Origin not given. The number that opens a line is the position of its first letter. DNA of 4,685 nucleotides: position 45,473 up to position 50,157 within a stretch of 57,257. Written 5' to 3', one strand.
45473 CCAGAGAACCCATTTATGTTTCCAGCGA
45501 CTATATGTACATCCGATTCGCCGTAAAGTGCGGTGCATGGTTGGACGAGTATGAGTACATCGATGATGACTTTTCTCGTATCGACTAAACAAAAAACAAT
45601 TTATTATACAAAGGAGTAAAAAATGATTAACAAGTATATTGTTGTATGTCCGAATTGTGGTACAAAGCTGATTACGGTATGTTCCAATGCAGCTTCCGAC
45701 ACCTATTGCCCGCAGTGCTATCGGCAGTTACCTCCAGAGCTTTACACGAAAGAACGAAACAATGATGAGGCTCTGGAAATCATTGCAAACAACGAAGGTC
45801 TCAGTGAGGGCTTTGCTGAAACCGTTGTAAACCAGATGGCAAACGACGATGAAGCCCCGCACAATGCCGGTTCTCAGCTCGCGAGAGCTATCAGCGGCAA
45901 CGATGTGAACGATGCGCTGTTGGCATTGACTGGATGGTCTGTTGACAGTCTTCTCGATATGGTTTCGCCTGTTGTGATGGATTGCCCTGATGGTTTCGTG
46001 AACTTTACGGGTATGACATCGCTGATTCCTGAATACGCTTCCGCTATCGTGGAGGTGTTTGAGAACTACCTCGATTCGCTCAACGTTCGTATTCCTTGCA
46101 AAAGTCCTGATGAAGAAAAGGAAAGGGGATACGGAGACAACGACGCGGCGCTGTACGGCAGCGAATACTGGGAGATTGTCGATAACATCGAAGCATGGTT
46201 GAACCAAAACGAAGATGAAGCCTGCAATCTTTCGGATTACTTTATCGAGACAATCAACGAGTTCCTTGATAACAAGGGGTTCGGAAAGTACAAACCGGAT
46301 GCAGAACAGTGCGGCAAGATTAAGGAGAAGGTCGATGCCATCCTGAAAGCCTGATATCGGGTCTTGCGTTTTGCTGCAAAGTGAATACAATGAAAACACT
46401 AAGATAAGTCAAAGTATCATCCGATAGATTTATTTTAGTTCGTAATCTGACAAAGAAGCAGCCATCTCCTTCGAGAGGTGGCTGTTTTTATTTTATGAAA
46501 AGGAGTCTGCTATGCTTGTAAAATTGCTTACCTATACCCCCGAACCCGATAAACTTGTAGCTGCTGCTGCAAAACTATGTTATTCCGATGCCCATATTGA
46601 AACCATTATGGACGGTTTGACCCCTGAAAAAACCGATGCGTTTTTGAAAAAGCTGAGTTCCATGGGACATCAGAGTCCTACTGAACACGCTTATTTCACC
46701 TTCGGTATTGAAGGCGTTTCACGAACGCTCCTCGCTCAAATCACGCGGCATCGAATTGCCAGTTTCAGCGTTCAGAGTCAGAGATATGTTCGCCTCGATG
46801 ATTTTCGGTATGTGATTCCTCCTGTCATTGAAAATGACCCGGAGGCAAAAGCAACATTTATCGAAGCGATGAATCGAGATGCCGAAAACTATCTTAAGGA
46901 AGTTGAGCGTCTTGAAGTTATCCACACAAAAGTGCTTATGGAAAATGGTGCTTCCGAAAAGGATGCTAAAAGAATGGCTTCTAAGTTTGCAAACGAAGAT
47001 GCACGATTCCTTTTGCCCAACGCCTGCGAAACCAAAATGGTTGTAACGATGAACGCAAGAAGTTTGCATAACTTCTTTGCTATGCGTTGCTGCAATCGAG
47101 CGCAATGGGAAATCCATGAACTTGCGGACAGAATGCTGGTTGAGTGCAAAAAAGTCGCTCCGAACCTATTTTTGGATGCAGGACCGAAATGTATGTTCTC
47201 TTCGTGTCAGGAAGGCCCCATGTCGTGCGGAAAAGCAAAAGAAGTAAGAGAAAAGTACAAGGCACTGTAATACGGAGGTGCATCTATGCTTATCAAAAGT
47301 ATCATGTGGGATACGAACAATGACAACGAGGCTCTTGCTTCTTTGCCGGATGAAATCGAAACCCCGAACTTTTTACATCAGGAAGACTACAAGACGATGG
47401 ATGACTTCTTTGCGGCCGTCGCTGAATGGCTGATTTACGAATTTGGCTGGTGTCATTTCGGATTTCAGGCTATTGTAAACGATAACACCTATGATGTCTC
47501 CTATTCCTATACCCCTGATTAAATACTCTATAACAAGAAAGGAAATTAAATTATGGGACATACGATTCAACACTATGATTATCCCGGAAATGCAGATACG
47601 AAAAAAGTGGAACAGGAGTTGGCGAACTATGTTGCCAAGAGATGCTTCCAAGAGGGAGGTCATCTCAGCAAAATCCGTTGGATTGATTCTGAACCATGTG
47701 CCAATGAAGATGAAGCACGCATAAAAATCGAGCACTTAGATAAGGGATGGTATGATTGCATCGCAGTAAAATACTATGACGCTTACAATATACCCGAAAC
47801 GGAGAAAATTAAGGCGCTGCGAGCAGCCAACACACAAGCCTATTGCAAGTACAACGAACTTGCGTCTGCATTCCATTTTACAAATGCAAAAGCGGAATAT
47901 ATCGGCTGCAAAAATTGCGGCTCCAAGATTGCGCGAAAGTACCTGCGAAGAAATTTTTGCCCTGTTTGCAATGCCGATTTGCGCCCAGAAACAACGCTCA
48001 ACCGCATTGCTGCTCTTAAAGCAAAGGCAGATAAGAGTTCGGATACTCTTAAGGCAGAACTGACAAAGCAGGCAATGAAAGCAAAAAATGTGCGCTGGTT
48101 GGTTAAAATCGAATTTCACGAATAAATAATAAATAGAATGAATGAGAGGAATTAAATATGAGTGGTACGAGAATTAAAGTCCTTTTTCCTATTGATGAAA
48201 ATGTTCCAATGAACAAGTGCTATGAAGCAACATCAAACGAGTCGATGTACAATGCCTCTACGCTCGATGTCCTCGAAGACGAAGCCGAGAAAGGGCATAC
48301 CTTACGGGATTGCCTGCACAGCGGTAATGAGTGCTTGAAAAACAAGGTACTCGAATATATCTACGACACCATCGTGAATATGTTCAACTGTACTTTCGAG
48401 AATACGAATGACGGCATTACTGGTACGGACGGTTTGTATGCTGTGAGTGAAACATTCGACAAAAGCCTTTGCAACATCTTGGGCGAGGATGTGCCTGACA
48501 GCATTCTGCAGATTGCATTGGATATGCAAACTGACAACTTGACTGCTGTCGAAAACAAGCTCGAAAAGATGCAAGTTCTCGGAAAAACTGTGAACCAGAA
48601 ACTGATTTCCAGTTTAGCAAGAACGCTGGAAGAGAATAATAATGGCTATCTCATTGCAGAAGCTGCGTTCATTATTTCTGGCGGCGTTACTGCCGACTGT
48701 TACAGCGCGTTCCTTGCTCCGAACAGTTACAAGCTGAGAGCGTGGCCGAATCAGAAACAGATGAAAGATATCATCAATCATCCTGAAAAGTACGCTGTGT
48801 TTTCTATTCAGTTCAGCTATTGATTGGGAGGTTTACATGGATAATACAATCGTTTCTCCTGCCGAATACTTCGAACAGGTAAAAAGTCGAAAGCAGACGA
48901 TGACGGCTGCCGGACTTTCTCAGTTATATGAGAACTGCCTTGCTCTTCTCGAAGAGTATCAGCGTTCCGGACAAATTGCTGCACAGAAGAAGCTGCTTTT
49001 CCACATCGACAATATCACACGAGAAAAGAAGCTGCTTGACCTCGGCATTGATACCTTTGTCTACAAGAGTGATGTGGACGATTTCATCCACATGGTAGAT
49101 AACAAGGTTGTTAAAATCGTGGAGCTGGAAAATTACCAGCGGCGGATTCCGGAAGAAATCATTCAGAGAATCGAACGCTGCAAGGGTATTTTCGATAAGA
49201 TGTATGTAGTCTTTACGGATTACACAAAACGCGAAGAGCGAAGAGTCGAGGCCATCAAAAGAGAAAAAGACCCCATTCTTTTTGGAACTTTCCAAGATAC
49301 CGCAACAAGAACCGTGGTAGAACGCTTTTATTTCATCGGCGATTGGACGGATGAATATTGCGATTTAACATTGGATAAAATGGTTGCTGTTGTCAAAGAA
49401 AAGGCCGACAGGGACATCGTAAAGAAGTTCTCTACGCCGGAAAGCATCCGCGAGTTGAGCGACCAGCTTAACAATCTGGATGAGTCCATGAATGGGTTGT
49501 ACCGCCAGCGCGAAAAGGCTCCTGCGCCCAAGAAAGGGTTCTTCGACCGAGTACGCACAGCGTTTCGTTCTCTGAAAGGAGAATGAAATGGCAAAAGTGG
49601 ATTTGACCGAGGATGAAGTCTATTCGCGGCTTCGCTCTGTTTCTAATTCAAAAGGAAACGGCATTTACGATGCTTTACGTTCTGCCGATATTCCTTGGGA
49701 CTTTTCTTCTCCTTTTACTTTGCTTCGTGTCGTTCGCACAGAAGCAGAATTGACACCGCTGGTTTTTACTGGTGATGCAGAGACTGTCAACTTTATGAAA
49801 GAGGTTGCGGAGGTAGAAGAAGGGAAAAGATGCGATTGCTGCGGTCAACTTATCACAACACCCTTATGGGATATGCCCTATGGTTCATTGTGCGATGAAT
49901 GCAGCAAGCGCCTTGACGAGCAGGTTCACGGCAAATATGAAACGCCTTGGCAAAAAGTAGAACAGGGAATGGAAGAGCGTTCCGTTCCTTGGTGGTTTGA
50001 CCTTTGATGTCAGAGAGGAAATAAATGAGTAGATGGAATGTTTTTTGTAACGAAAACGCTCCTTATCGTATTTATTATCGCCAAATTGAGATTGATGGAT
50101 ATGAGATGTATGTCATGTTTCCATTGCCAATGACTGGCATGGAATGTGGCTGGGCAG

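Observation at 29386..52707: Terminator-dense right arm: nine promoter-proximal leader terminators plus promoter-less intra-operon terminators imply processive antitermination with no known antiterminator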

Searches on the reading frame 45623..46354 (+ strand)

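Call 19: search_protein_families(library=pfam, max_evalue=0.01, proteins=[window:45623-46354:+])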
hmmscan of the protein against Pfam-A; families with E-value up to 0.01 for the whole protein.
window:45623-46354:+ (243 aa): 3 families
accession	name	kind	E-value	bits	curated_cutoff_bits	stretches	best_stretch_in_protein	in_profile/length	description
PF24460.1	DUF7575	-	0.0024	17.6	28.5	0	28-40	5-17/28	Domain of unknown function (DUF7575)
PF06827.20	zf-FPG_IleRS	-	0.0061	16.8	21.3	1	8-33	3-28/30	Zinc finger found in FPG and IleRS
PF08271.17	Zn_Ribbon_TF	-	0.008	16.1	29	0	8-32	2-25/43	TFIIB zinc-binding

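Call 26: search_protein_families(library=phrogs, max_evalue=0.001, proteins=[window:45623-46354:+])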
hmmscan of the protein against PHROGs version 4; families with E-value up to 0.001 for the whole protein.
window:45623-46354:+ (243 aa): 1 family
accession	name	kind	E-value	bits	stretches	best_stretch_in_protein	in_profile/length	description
phrog_5602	-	unknown function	0.00064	20.3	0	1-33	13-49/60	-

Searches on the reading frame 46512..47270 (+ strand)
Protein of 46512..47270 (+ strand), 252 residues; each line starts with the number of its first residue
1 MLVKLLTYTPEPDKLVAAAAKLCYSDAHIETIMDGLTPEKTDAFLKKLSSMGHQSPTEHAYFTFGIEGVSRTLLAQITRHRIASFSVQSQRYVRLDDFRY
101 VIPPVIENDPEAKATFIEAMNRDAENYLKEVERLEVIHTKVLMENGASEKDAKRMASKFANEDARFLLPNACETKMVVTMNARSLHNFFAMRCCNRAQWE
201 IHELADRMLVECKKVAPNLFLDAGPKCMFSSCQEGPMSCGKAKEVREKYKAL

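Call 19: search_protein_families(library=pfam, max_evalue=0.01, proteins=[window:46512-47270:+])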
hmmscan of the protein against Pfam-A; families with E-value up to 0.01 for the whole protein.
window:46512-47270:+ (252 aa): 1 family
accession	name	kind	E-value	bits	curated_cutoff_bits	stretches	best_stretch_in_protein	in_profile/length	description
PF02511.20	Thy1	-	8.3e-73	244.7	24.8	1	4-218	1-191/191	Thymidylate synthase complementing protein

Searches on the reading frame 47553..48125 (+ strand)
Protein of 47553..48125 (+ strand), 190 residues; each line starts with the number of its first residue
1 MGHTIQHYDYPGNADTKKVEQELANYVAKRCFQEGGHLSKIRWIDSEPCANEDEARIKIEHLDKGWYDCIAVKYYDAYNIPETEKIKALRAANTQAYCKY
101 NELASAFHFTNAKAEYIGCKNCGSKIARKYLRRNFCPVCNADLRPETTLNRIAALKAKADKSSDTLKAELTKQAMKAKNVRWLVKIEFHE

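Call 19: search_protein_families(library=pfam, max_evalue=0.01, proteins=[window:47553-48125:+])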
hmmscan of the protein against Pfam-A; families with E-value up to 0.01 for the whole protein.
window:47553-48125:+ (190 aa): 1 family
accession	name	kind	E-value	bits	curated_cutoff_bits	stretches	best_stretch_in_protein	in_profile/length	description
PF12773.13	DZR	-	0.002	18.7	27.3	1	114-147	10-38/45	Double zinc ribbon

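Call 27: search_protein_families(library=phrogs, max_evalue=0.001, proteins=[window:47553-48125:+])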
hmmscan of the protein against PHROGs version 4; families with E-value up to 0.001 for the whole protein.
window:47553-48125:+ (190 aa): 1 family
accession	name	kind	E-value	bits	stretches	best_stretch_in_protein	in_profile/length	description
phrog_21735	-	unknown function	0.00084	20.3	0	117-163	4-43/61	-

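Call 45: search_solved_structures(query=window:47553-48125:+, max_evalue=1)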
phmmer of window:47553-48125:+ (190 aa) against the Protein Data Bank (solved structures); distinct sequences matched with E-value up to 1: 3.
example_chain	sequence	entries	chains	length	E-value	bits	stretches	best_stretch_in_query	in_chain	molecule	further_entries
9v9r_M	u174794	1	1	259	0.27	14.4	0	46-81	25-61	Polycomb group RING finger protein 1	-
3bvo_A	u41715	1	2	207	0.64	13.1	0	112-170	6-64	Co-chaperone protein HscB, mitochondrial precursor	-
3qqc_A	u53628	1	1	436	0.74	12.9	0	113-144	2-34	DNA-directed RNA polymerase subunit b, DNA-directed RNA polymerase subunit a', DNA-directe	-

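Call 71: find_homologous_proteins(query=window:47553-48125:+, max_evalue=0.001)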
Query window:47553-48125:+ (190 aa): 72 proteins with E <= 0.001 among 190 candidates.
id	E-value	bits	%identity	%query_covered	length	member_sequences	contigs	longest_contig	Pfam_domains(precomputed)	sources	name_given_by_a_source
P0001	1.0e-124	431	99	100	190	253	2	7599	-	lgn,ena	-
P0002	1.0e-120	418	96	100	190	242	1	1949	-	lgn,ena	-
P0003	4.4e-115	400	92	100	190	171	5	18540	-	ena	-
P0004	1.4e-114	399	93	100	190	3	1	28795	-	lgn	-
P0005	3.2e-112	391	89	100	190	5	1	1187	-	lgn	-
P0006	4.2e-110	384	88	100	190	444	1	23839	-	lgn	-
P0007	2.2e-109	382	88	100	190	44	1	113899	-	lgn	-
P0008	4.3e-101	355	82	100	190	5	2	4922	-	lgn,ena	-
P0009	1.4e-85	304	100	73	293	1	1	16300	PF10502.15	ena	-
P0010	1.7e-84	300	67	100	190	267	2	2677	-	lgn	-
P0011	2.9e-78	280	89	72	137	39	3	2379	-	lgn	-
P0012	7.4e-70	253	95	64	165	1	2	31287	-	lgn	-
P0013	8.9e-68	246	80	74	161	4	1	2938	-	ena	-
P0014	1.0e-66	242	91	62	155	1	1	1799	-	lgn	-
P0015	2.1e-62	228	90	58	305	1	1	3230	-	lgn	-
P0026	1.3e-43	167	44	99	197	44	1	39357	-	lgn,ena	-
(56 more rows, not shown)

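Call 74: find_encoding_contigs(protein=P0026, flank=10000, max_places=2)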
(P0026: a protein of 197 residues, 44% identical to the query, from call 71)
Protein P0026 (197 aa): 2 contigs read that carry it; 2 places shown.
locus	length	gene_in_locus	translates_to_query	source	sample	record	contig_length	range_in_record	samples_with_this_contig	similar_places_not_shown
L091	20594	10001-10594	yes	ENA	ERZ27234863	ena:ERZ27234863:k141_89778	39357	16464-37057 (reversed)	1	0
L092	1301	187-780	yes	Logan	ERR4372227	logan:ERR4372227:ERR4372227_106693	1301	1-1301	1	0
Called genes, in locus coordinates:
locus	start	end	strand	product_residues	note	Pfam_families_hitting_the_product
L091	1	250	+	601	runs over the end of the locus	PF27135:HTH_TnsB, PF09299:Mu-transpos_C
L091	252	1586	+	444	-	PF05621:TniB, PF13401:AAA_22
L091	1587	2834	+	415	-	PF06527:TniQ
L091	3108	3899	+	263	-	-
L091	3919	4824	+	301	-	PF04519:Bactofilin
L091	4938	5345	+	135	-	-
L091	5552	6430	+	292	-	PF05107:Cas_Cas7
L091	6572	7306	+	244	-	PF09704:Cas_Cas5d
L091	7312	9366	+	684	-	PF09709:Cas_Csd1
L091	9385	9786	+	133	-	-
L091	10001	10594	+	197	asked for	-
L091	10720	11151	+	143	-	-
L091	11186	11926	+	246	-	PF03235:GmrSD_N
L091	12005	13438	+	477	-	PF01966:HD (weak)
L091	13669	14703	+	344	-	-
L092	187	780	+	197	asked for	-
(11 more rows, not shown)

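Call 78: predict_structure(alignment_id=A3)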
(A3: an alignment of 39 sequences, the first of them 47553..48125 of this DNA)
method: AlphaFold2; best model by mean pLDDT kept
length: 190 residues; sequences in the alignment: 39
mean_pLDDT: 94.3   pTM: 0.76
mean pLDDT of the five models: 94.3, 93.2, 93.0, 92.9, 92.4
residues with pLDDT >= 90: 167; 70-90: 22; 50-70: 1; < 50: 0
segments of 3 or more residues with pLDDT < 50: none
pLDDT, mean of each block of 10 residues (from residue 1): 89 96 94 84 96 97 93 93 95 98 95 94 95 95 96 98 96 94 94
secondary structure, 60 per line:
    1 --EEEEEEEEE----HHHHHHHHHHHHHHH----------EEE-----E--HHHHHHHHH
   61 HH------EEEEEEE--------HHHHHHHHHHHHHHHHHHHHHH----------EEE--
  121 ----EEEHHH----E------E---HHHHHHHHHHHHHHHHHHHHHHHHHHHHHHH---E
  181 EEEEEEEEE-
elements in order: E3-11 H16-30 E41-43 H52-62 E69-75 H84-105 E116-118 E125-127 H146-176 E180-189

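Call 80: fold_search(model_id=the predicted structure, library=pdb)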
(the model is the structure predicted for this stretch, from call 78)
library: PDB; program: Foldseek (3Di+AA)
matches with E <= 10: 159; with E <= 0.001: 0
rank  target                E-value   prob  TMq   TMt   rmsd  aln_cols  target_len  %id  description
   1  9pfq_C                5.2e-03  0.25  0.20  0.05  18.8       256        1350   12  The cryo-EM structure of C. crescentus DriD-ssDNA-RNAP-Sigma73-bapE promoter transcription activation complex (released 2026-02-25)
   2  9pfv_C                2.0e-02  0.21  0.23  0.05  19.0       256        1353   11  The cryo-EM structure of C. crescentus DriD-ssDNA-RNAP-Sigma73-CCNA_03891/CCNA_01149 promoter transcription activation (released 2026-02-25)
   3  9pgh_C                2.4e-02  0.16  0.21  0.05  18.9       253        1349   12  The cryo-EM structure of C. crescentus RNAP-Sigma73-CCNA_03891/CCNA_01149 promoter complex (released 2026-02-25)
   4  5ual_C                6.9e-02  0.13  0.20  0.04  19.1       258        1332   11  Escherichia coli RNA polymerase and Rifampin complex, RpoB S531L mutant (released 2017-01-11)
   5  6asx_I                7.9e-02  0.38  0.25  0.05  12.8       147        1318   10  CryoEM structure of E.coli his pause elongation complex (released 2018-03-28)
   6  9pga_C                8.5e-02  0.13  0.24  0.05  18.6       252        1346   11  The cryo-EM structure of C. crescentus DriD-ssDNA-RNAP-Sigma73-didA promoter transcription activation complex (released 2026-02-25)
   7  4kyz_A                9.1e-02  0.09  0.16  0.18  17.7       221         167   13  Three-dimensional structure of triclinic form of de novo design insertion domain, Northeast Structural Genomics Consor (released 2013-07-24)
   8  7mkp_C                1.3e-01  0.30  0.27  0.05  12.4       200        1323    8  Escherichia coli RNA polymerase core enzyme (released 2021-06-23)
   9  5uac_C                1.3e-01  0.10  0.20  0.04  19.3       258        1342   10  Escherichia coli RNA polymerase and Rifampin complex, wild-type (released 2017-01-18)
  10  6flp_C                1.4e-01  0.21  0.23  0.04  13.4       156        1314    8  CryoEM structure of E.coli RNA polymerase paused elongation complex without RNA hairpin bound to NusA (released 2018-03-07)
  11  6c6u_I                1.4e-01  0.12  0.23  0.04  15.8       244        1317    9  CryoEM structure of E.coli RNA polymerase elongation complex bound with NusG (released 2018-07-25)
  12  3tbi_B                1.9e-01  0.25  0.25  0.21  13.1       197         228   12  Crystal structure of T4 gp33 bound to E. coli RNAP beta-flap domain (released 2011-11-23)
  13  6jnx_C                2.0e-01  0.09  0.22  0.04  16.8       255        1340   10  Cryo-EM structure of a Q-engaged arrested complex (released 2019-06-12)
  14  4yln_C                2.0e-01  0.08  0.21  0.04  19.3       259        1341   10  E. coli Transcription Initiation Complex - 17-bp spacer and 4-nt RNA (released 2015-04-22)
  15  9gdq_C                2.4e-01  0.05  0.16  0.04  18.6       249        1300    8  Cryo-EM structure of Vibrio cholerae RNA polymerase Transcription Activation Complex with ToxR transcription factor an (released 2025-12-17)
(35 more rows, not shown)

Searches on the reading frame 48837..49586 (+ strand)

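Call 20: search_protein_families(library=pfam, max_evalue=0.01, proteins=[window:48837-49586:+])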
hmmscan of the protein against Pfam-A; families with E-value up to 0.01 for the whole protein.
window:48837-49586:+ (249 aa): 0 families

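Call 27: search_protein_families(library=phrogs, max_evalue=0.001, proteins=[window:48837-49586:+])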
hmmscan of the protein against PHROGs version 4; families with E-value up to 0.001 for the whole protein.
window:48837-49586:+ (249 aa): 1 family
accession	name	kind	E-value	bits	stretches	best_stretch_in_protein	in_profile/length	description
phrog_10081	-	integration and excision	2e-86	290.7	1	2-232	2-232/254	transposase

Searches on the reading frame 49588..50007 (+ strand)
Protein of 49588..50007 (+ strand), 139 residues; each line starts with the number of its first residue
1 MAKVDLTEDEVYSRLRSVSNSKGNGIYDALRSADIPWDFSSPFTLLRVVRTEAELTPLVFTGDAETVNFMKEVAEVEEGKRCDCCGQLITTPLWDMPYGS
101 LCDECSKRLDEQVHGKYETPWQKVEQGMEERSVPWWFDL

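Call 20: search_protein_families(library=pfam, max_evalue=0.01, proteins=[window:49588-50007:+])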
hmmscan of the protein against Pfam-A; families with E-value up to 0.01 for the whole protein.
window:49588-50007:+ (139 aa): 0 families

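Call 27: search_protein_families(library=phrogs, max_evalue=0.001, proteins=[window:49588-50007:+])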
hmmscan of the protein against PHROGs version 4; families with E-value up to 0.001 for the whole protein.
window:49588-50007:+ (139 aa): 1 family
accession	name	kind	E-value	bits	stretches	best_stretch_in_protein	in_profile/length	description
phrog_10532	-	unknown function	1.5e-10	42.2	1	3-116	4-110/127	-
